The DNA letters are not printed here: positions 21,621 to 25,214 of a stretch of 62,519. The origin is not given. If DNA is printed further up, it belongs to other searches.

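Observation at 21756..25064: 1102-aa fusion of two B12-type radical SAM modules with an unassigned C-terminal region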

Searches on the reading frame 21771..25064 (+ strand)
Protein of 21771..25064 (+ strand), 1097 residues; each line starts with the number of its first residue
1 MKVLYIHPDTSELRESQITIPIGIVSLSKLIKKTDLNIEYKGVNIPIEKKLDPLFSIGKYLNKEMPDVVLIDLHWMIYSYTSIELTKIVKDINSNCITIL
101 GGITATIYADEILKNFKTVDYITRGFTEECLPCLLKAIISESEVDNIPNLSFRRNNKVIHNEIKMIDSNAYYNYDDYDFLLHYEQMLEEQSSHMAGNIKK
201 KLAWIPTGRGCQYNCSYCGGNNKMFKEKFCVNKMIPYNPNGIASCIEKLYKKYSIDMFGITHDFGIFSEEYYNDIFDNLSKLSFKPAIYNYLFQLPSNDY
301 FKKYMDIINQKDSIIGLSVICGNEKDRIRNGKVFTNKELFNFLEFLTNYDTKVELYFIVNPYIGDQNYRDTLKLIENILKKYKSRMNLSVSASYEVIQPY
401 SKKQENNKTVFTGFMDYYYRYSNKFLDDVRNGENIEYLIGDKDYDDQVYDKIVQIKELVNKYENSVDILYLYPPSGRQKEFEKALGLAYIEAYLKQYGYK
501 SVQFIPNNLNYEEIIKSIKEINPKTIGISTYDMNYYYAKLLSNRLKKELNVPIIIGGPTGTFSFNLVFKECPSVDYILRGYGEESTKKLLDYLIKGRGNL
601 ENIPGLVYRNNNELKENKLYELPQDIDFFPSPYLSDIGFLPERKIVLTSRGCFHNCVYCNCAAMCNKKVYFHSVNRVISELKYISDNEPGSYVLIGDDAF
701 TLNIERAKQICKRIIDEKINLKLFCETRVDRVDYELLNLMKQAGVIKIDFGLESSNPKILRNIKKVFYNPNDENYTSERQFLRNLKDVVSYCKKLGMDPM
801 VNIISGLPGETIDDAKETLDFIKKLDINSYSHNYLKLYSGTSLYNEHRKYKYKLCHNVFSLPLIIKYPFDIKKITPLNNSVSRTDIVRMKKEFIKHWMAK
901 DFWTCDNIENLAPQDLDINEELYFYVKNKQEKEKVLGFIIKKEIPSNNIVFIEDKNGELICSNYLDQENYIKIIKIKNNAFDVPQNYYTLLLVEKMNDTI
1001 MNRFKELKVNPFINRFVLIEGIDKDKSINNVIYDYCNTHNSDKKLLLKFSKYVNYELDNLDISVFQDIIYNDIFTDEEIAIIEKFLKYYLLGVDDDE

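Call 3: search_protein_families(library=pfam, proteins=[window:21771-25064:+], max_evalue=0.01)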
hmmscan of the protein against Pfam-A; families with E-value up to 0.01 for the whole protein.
window:21771-25064:+ (1097 aa): 2 families
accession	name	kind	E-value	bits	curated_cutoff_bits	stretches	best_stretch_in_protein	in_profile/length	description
PF02310.24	B12-binding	-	1.6e-24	86.5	32.1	2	484-587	14-118/121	B12 binding domain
PF04055.27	Radical_SAM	-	6.7e-23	82.1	29.5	1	647-822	2-166/166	Radical SAM superfamily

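Call 6: search_protein_families(library=ncbifam, proteins=[window:21771-25064:+], max_evalue=0.1)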
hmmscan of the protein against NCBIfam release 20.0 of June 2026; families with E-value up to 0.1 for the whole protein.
window:21771-25064:+ (1097 aa): 29 families (the best 25 are shown)
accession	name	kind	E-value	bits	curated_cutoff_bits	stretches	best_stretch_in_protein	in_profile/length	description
TIGR04190.1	B12_SAM_Ta0216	equivalog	3e-69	234.1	500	2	20-409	36-428/554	TIGR04190 family B12-binding domain/radical SAM domain protein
TIGR02026.1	BchE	equivalog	5.2e-49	167.4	481.35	2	485-848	23-388/497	magnesium-protoporphyrin IX monomethyl ester anaerobic oxidative cyclase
NF050148.1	rSAM_ApyD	equivalog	6.3e-43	147.1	750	2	511-824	63-365/645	RiPP biosynthesis radical SAM protein ApyD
TIGR03975.1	rSAM_ocin_1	subfamily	1.2e-40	139.6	281.85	2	512-825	118-430/606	RiPP maturation radical SAM C-methyltransferase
TIGR03471.1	HpnJ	equivalog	4.6e-38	131.3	577.6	2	546-849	92-389/472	hopanoid biosynthesis associated radical SAM protein HpnJ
TIGR04013.1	B12_SAM_MJ_1487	hypoth_equivalog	1e-32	113.5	251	2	510-844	30-354/382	TIGR04013 family B12-binding domain/radical SAM domain-containing protein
TIGR04479.1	bcpD_PhpK_rSAM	subfamily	1.3e-32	112.9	600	2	485-851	73-435/504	PhpK family radical SAM P-methyltransferase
TIGR04072.2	rSAM_ladder_B12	equivalog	1e-28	100.2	360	2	485-846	19-371/443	lipid biosynthesis B12-binding/radical SAM protein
NF033712.0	B12_rSAM_KedN5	subfamily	5.5e-28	97.6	700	2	518-814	58-359/624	KedN5 family methylcobalamin-dependent radical SAM C-methyltransferase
TIGR04367.1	HpnR_B12_rSAM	equivalog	1.9e-27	96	650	2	485-767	23-308/490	hopanoid C-3 methylase HpnR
TIGR04014.1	B12_SAM_MJ_0865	equivalog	2.3e-27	95.9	360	2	514-830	30-341/434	methyl-coenzyme M reductase glutamine C-methyltransferase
NF038361.1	rSAM_Sden_1168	equivalog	7e-27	94.2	575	2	564-842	189-468/560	Sden_1168 family B12-binding radical SAM P-methyltransferase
TIGR04385.1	B12_rSAM_cofa1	equivalog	2.6e-20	73.1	450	2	486-749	22-301/438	B12 lower ligand biosynthesis radical SAM protein BzaD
NF033070.1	rSAM_AprD4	equivalog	2.6e-17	62.9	500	1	648-844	201-387/456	AprD4 family radical SAM diol-dehydratase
NF040542.1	rSAM_RCCLKC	equivalog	4.4e-14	52.5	450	2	648-767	185-305/423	arsinothricin biosynthesis radical SAM protein ArsL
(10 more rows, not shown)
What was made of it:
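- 23166..24320 (+): Module 2 of the fusion (residues 466-850): B12-binding domain at about 466-610, and a canonical radical SAM core at about 640-850 with CX3CX2C at 23724-23747, extended to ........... Below-cut-off NCBIfam hits to BchE, ApyD, the RiPP C-methyltransferase TIGR03975, HpnJ and PhpK (call 6).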

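Call 9: find_homologous_proteins(query=window:21771-25064:+)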
Query window:21771-25064:+ (1097 aa): 11 proteins with E <= 0.001 among 8000 candidates.
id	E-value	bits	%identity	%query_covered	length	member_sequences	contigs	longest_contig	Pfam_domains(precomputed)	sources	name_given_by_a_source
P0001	0.0e+0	2476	100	100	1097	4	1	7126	PF04055.28,PF02310.25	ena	-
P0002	0.0e+0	1132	49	99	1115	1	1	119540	PF04055.28,PF02310.25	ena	-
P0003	0.0e+0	1121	48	100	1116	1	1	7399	PF04055.28,PF02310.25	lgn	-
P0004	0.0e+0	1107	48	100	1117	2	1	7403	PF04055.28,PF02310.25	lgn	-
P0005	0.0e+0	1035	45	99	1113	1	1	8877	PF04055.28,PF02310.25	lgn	-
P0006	3.1e-67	245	27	39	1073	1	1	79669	PF04055.28,PF08497.16,PF19864.6,PF02310.25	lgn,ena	-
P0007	3.1e-27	113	30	36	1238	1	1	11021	PF13641.13,PF00534.27,PF04055.28,PF13524.13,PF00535.33,PF13692.13,PF02310.25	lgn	-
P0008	3.9e-26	109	26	38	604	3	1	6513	PF04055.28,PF02310.25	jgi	jgi:B12-binding domain/radical SAM domain protein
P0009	3.2e-15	73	27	33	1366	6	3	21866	PF04055.28,PF13676.12,PF07719.24,PF20720.4,PF02310.25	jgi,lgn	jgi:magnesium-protoporphyrin IX monomethyl ester (oxidative) cyclase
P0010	2.8e-14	70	23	33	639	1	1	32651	PF04055.28,PF02310.25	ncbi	-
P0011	9.2e-4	35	22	18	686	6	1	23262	PF04055.28,PF02310.25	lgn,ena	-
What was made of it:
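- The window's exact protein sequence is on record in the public collection as P0001, on a 7126-base ENA contig (call 9).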

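Call 10: find_encoding_contigs(protein=P0002, flank=8000, max_places=3)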
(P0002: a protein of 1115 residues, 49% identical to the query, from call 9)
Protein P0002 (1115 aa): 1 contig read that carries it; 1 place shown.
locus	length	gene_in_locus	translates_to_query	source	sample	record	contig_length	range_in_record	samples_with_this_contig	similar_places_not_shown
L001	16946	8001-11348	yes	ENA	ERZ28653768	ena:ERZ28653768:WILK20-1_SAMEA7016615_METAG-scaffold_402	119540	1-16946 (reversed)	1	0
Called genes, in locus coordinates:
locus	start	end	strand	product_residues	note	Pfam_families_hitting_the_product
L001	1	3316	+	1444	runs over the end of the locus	PF00668:Condensation, PF00501:AMP-binding, PF00550:PP-binding, PF01370:Epimerase, PF04321:RmlD_sub_bind (faint), PF07993:NAD_binding_4, PF16363:GDP_Man_Dehyd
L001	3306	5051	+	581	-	PF16927:HisKA_7TM, PF00512:HisKA, PF02518:HATPase_c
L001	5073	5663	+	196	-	-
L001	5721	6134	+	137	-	PF14478:DUF4430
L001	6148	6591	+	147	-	-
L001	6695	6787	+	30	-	-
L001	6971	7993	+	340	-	PF04055:Radical_SAM, PF13186:SPASM (weak)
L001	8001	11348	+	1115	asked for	PF02310:B12-binding (weak), PF04055:Radical_SAM, PF02310:B12-binding, PF04055:Radical_SAM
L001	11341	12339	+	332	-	-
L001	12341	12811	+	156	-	PF13302:Acetyltransf_3, PF00583:Acetyltransf_1, PF13673:Acetyltransf_10 (weak), PF13508:Acetyltransf_7 (weak)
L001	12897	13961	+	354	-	PF02073:Peptidase_M29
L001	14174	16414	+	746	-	PF00580:UvrD-helicase, PF01443:Viral_helicase1 (faint), PF13245:AAA_19, PF13361:UvrD_C (weak), PF13538:UvrD_C_2 (weak)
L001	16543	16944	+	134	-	?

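Call 11: find_encoding_contigs(protein=P0003, flank=8000, max_places=3)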
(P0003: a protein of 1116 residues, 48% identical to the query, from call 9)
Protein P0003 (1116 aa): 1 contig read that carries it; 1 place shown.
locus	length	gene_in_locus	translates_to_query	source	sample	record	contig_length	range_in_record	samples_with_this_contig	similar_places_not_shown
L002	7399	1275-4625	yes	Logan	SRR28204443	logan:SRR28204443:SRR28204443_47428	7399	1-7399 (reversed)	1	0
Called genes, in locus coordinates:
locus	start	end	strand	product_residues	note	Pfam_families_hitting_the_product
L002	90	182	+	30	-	-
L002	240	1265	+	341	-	PF04055:Radical_SAM, PF13186:SPASM (weak)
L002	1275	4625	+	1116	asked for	PF02310:B12-binding, PF04055:Radical_SAM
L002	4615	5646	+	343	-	PF04055:Radical_SAM (weak), PF13353:Fer4_12 (weak)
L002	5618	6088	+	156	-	PF13302:Acetyltransf_3, PF00583:Acetyltransf_1, PF13673:Acetyltransf_10, PF13508:Acetyltransf_7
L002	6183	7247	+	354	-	PF02073:Peptidase_M29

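Call 12: find_encoding_contigs(protein=P0005, flank=8000, max_places=3)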
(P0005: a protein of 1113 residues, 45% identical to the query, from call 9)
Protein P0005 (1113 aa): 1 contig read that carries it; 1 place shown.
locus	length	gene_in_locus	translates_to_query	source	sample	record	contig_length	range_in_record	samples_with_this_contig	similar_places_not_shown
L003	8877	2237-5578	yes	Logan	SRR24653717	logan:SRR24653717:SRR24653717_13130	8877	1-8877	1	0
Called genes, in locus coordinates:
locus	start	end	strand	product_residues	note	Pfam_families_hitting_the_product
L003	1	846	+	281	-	?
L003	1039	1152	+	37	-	-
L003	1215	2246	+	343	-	PF13353:Fer4_12 (faint), PF04055:Radical_SAM, PF13186:SPASM (weak)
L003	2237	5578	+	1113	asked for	PF02310:B12-binding, PF04055:Radical_SAM, PF02310:B12-binding, PF04055:Radical_SAM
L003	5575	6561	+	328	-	PF04055:Radical_SAM (weak)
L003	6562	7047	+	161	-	PF00583:Acetyltransf_1, PF13673:Acetyltransf_10 (faint), PF13508:Acetyltransf_7 (faint)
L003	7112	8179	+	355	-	PF02073:Peptidase_M29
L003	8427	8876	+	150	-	?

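Call 13: find_encoding_contigs(protein=P0004, flank=8000, max_places=3)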
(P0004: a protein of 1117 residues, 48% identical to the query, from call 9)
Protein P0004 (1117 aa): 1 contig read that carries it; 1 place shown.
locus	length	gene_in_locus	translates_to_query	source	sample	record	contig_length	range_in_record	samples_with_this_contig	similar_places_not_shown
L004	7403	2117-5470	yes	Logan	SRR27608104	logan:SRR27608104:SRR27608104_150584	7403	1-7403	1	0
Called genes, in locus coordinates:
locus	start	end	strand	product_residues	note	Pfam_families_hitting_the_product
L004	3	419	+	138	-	?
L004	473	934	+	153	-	-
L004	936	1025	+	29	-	-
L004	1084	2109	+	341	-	PF04055:Radical_SAM, PF13186:SPASM (weak)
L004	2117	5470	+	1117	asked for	PF02310:B12-binding, PF04055:Radical_SAM (weak), PF02310:B12-binding, PF04055:Radical_SAM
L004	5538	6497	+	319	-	-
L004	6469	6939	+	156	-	PF13302:Acetyltransf_3 (weak), PF00583:Acetyltransf_1, PF13673:Acetyltransf_10, PF13508:Acetyltransf_7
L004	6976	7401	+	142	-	?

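Call 25: search_solved_structures(query=window:21771-25064:+, max_evalue=0.01)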
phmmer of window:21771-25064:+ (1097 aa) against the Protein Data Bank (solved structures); distinct sequences matched with E-value up to 0.01: 5.
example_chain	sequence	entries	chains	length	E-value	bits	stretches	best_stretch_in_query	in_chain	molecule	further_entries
9n1b_A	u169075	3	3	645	5.1e-15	57.4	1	519-842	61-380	Radical SAM protein | Radical SAM enzyme CysS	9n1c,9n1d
6fd2_B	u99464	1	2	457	5e-11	44.2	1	649-844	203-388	Putative apramycin biosynthetic oxidoreductase 4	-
9ccb_A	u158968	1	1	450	5.4e-07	30.8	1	554-847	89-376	Radical SAM core domain-containing protein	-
7kdx_A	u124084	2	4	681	7.5e-06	27.1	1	521-681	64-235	Methyltransferase TokK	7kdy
6wte_A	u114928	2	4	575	2.5e-05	25.3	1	646-828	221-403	B12-binding domain-containing protein | Tryptophan-C2-methyltransferase containing B12-binding domain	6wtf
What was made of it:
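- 23166..24320 (+): PDB sequence hits to CysS (E 5e-15), AprD4, MgmA, TokK and TsrM (call 25).
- Module 2 matches BchE, ApyD, TIGR03975 and CysS best (calls 6, 25).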

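Call 30: find_related_loci(query=A1, collection=genome_contigs, flank=8000)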
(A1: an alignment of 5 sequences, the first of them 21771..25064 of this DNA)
Query A1 (1097 aa) in genome_contigs; peptide patterns used: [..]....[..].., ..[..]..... (x = any residue, [..] = any of these).
28 stretches matched a pattern; 2 encode a relative of the query (tblastn E <= 1e-3); 2 distinct loci.
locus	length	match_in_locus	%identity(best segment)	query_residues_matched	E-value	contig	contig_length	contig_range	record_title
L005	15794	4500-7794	57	2-1097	0e+0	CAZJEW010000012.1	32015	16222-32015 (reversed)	MAG TPA_asm: uncultured Clostridium sp. isolate SRP192927_co1_617 genome assembly, contig: NODE_2337_length_32015_cov_30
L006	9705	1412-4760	51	1-1093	0e+0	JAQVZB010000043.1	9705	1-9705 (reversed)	MAG: Bacilli bacterium isolate STF2_163 NODE_21648_length_9705_cov_6.804134_Sandtown_F2, whole genome shotgun sequence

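Call 56: predict_structure(alignment_id=A1)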
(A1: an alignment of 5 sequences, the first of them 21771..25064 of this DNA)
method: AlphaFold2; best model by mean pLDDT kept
length: 1097 residues; sequences in the alignment: 5
mean_pLDDT: 64.5   pTM: 0.47
mean pLDDT of the five models: 64.5, 61.6, 61.5, 60.1, 52.2
residues with pLDDT >= 90: 32; 70-90: 504; 50-70: 270; < 50: 291
segments of 3 or more residues with pLDDT < 50: 9-26, 46-55, 75-79, 166-200, 208-223, 231-236, 394-410, 416-430, 432-445, 476-486, 620-643, 649-669, 752-773, 803-816, 829-884, 1060-1063
pLDDT, mean of each block of 10 residues (from residue 1): 66 34 44 65 50 52 81 53 73 86 70 83 69 83 84 87 55 41 38 36 52 41 52 53 74 70 58 81 83 73 85 78 68 75 87 75 69 88 79 47 37 50 44 39 49 70 73 53 49 68 74 83 81 70 85 75 70 80 75 75 83 73 31 29 49 33 33 64 73 62 81 93 74 89 84 38 33 54 77 83 42 50 57 35 37 28 25 27 55 78 78 65 83 81 75 87 67 83 70 85 83 79 67 80 82 62 51 71 76 65
secondary structure, 60 per line:
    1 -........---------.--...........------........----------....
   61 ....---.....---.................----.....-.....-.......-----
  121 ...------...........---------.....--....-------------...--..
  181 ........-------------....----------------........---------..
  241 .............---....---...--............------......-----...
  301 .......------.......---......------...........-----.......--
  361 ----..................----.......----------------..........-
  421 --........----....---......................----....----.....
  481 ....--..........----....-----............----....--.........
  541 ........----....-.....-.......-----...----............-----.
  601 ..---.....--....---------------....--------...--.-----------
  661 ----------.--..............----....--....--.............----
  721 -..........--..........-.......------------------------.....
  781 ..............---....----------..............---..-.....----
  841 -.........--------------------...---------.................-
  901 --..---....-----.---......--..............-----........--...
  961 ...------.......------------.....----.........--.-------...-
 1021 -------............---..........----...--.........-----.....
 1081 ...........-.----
elements in order (helices of 4 or more, strands of 3 or more residues): E2-9 H22-32 E39-46 H57-64 E68-72 H76-92 E97-101 H103-107 H109-115 E121-123 H130-140 E150-154 E157-160 H179-188 E202-205 H222-229 H239-253 E257-260 H269-280 E287-292 H298-307 E314-320 H324-329 H336-346 E352-358 H365-382 E387-393 H410-419 H423-430 H435-438 H442-463 E468-471 H476-484 H487-496 E501-504 H511-521 E526-529 H532-548 E553-556 H558-562 H564-570 E576-578 H583-594 E606-610 E613-616 H632-635 E644-646 H674-687 E692-695 H698-701 H704-716 E722-728 H734-743 E745-751 H776-794 E798-801 H812-825 H832-836 H842-850 H883-899 H908-911 E921-926 H929-942 E948-955 E958-963 E970-976 E989-993 H998-1006 E1017-1019 H1028-1039 H1043-1052 H1062-1070 H1076-1091
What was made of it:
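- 21771..23165 (+): Module 1 of the fusion (residues 1-465): B12-binding domain at about residues 1-145 (21771-22205), rSAM-type core at about 201-410 (22371-23000) with CX3CX2C at 22401-22424, and a helical tail or linker at 411-465. AF2 secondary structure shows a Rossmann-like beta/alpha pattern followed by six beta/alpha units (call 56).
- On Class B radical SAM (B12-binding domain + radical SAM core): The AF2 secondary structure is Rossmann-like in both (call 56).
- The full-length model is only moderate (pLDDT 64.5, call 56) and says nothing reliable about contacts between the modules. AF2 predicts a full six-unit beta/alpha core (call 56).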
